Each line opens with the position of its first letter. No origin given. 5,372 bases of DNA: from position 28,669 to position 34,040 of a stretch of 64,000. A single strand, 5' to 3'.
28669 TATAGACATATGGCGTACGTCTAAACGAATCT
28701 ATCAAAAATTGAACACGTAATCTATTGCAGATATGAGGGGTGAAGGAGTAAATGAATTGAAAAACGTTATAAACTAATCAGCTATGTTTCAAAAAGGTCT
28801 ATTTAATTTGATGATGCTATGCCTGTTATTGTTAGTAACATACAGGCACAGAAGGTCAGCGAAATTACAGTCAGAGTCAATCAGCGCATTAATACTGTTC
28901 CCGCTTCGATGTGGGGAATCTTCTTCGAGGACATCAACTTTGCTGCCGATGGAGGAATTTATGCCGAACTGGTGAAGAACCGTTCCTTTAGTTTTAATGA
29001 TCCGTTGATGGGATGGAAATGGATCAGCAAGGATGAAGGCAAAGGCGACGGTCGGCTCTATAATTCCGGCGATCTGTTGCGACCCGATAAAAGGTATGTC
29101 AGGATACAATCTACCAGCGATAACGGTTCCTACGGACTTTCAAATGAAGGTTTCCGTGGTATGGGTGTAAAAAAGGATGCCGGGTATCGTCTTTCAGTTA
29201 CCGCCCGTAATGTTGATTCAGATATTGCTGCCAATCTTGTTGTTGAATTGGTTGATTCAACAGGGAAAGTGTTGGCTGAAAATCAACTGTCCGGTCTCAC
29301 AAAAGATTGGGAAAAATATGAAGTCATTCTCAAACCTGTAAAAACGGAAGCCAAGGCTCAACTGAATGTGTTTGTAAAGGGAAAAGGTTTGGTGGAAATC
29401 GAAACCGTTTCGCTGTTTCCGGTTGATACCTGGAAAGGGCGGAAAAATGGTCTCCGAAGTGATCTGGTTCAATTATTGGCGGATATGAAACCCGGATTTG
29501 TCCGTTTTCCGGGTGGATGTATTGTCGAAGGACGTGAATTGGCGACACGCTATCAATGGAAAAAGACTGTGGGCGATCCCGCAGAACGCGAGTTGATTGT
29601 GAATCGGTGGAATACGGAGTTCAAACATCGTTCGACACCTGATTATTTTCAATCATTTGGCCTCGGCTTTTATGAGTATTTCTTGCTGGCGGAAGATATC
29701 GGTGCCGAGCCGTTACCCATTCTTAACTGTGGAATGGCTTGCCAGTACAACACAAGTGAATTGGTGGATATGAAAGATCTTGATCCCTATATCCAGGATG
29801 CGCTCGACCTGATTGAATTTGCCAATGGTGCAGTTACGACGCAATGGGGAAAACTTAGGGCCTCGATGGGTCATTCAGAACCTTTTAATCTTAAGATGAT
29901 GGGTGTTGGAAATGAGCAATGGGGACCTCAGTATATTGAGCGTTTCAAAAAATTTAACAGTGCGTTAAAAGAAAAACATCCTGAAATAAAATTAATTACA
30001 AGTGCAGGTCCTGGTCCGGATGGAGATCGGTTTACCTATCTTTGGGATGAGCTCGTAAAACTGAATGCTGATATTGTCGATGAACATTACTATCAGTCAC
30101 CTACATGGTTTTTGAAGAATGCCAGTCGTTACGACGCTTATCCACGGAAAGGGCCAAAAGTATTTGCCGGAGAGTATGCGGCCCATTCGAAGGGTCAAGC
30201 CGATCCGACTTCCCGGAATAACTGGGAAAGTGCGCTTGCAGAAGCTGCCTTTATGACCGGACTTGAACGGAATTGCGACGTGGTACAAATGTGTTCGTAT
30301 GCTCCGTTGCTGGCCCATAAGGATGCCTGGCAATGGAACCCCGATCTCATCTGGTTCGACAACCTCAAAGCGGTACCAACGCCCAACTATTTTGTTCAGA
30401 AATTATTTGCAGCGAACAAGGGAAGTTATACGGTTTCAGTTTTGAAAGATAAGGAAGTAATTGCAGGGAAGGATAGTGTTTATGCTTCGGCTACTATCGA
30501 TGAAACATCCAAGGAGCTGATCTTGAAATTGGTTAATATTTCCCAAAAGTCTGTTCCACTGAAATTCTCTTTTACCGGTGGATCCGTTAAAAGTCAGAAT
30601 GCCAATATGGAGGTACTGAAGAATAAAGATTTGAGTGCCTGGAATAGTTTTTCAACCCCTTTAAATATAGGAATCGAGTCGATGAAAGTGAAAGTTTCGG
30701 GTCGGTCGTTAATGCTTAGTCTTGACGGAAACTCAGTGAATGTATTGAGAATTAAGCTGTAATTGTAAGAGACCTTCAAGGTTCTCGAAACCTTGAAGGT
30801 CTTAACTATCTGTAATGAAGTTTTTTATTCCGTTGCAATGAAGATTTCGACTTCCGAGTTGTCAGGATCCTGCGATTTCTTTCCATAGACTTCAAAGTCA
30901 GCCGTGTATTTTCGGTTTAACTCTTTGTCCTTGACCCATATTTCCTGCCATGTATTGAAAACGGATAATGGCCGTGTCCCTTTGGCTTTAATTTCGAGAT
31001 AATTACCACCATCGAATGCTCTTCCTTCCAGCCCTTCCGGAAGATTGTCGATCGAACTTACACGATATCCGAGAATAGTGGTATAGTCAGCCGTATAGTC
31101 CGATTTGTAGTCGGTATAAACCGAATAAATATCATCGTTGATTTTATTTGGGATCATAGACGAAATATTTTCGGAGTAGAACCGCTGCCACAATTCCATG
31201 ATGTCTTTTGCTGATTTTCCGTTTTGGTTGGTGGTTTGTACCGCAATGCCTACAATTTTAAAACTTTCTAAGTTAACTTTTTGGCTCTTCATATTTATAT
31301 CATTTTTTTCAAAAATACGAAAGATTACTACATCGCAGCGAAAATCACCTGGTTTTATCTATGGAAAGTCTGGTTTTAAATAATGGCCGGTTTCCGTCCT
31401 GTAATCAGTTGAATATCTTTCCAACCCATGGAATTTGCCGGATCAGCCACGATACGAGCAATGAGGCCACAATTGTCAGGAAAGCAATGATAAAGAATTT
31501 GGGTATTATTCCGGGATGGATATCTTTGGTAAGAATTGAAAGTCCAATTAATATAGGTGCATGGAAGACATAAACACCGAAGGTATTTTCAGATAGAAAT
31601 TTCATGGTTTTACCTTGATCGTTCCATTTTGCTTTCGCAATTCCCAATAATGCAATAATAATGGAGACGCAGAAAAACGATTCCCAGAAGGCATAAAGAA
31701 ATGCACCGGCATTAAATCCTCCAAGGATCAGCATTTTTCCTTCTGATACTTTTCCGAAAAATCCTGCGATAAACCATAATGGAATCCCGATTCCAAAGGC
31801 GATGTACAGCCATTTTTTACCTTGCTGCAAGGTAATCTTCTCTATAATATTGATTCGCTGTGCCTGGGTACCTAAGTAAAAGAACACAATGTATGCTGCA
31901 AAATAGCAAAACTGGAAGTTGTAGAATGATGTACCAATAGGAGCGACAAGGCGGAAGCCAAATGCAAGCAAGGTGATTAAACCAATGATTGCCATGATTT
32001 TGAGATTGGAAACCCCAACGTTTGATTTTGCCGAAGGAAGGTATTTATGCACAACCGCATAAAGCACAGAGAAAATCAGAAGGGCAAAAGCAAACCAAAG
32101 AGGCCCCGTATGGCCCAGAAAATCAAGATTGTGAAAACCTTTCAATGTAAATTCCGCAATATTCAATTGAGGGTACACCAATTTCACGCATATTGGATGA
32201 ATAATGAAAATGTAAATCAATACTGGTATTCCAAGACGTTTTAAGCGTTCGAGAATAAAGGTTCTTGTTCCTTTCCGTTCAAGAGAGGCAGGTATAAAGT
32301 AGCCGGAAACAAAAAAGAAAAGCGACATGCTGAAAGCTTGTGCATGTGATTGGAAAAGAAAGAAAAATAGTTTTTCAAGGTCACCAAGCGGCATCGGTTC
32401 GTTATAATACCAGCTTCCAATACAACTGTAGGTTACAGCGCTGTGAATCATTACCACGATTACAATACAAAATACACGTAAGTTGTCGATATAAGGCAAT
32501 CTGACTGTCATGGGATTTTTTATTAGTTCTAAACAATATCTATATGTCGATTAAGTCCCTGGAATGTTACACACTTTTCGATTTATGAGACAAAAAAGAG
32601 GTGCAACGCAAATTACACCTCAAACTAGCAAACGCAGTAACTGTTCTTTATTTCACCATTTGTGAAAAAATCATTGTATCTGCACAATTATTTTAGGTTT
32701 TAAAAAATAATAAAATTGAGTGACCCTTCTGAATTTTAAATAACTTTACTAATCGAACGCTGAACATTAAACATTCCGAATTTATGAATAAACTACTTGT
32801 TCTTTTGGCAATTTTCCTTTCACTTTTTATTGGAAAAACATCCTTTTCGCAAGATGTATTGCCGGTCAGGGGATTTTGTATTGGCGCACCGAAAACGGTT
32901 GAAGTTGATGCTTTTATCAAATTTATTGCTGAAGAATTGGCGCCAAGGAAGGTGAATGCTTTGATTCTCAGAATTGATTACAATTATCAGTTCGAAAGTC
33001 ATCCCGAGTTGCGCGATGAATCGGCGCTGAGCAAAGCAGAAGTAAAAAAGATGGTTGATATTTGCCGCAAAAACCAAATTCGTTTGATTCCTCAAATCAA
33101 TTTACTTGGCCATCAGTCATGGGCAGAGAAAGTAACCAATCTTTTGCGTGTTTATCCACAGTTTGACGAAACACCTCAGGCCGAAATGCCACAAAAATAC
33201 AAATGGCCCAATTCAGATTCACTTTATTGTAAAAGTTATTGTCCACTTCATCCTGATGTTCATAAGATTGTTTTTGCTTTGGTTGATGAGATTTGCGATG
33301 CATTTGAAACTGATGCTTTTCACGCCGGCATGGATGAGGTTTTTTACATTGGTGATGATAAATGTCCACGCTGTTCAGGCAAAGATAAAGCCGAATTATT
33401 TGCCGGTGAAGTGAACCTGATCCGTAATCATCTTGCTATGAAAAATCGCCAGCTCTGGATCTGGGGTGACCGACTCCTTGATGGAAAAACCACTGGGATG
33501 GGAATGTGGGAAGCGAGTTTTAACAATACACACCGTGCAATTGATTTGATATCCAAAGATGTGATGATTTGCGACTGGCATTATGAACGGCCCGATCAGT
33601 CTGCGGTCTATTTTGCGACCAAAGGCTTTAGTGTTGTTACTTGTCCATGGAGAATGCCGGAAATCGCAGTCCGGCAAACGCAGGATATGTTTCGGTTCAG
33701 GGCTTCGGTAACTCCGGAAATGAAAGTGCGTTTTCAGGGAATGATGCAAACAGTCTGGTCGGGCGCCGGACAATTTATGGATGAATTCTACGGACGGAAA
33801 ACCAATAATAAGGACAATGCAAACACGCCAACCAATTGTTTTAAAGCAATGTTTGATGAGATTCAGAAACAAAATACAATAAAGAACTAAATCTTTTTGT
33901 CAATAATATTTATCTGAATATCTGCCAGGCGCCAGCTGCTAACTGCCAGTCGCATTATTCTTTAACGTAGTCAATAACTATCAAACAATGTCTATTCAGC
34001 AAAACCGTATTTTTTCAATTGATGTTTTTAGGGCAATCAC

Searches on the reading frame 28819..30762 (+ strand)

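Call 5: search_protein_families(library=pfam, proteins=[window:28819-30762:+], max_evalue=0.001)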
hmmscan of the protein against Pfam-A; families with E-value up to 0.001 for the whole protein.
window:28819-30762:+ (647 aa): 2 families
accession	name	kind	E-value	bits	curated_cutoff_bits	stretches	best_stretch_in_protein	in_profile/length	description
PF22848.2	ASD1_dom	-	1.8e-61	208.2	22.2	1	218-454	1-239/239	Alpha-L-arabinofuranosidase 1 domain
PF06964.18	Alpha-L-AF_C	-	4.2e-31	108.8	27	1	451-639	1-165/165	Alpha-L-arabinofuranosidase C-terminal domain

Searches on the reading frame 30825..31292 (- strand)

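Call 5: search_protein_families(library=pfam, proteins=[window:30825-31292:-], max_evalue=0.001)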
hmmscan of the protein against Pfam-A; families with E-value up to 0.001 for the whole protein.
window:30825-31292:- (155 aa): 2 families
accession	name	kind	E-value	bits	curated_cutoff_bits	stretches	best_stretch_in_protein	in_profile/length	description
PF14526.11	Cass2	-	7.4e-26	91.6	27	1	6-153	3-149/150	Integron-associated effector binding protein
PF06445.20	GyrI-like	-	5.5e-15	56.4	26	1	1-152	1-152/155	GyrI-like small molecule binding domain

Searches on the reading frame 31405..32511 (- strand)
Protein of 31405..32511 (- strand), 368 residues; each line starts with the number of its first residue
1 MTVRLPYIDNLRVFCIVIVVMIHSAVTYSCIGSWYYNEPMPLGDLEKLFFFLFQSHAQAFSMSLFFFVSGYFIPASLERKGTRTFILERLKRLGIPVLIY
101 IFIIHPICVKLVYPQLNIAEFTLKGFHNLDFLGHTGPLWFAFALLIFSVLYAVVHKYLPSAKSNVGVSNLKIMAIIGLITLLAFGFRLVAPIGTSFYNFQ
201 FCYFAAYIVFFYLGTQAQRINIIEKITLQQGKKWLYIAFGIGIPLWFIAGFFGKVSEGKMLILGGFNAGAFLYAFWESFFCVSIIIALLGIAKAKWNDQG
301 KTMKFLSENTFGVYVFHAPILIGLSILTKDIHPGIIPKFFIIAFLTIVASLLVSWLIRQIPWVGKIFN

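Call 5: search_protein_families(library=pfam, proteins=[window:31405-32511:-], max_evalue=0.001)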
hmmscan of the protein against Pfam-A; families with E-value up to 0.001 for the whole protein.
window:31405-32511:- (368 aa): 1 family
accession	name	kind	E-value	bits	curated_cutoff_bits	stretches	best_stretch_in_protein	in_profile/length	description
PF01757.29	Acyl_transf_3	-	5e-36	124.8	31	1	6-357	2-324/326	Acyltransferase domain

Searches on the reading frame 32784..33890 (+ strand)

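Call 5: search_protein_families(library=pfam, proteins=[window:32784-33890:+], max_evalue=0.001)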
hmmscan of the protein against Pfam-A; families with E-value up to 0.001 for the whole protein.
window:32784-33890:+ (368 aa): 1 family
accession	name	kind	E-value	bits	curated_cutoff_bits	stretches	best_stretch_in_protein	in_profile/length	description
PF00728.28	Glyco_hydro_20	-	2e-14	54.2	22.3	1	79-291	72-264/348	Glycosyl hydrolase family 20, catalytic domain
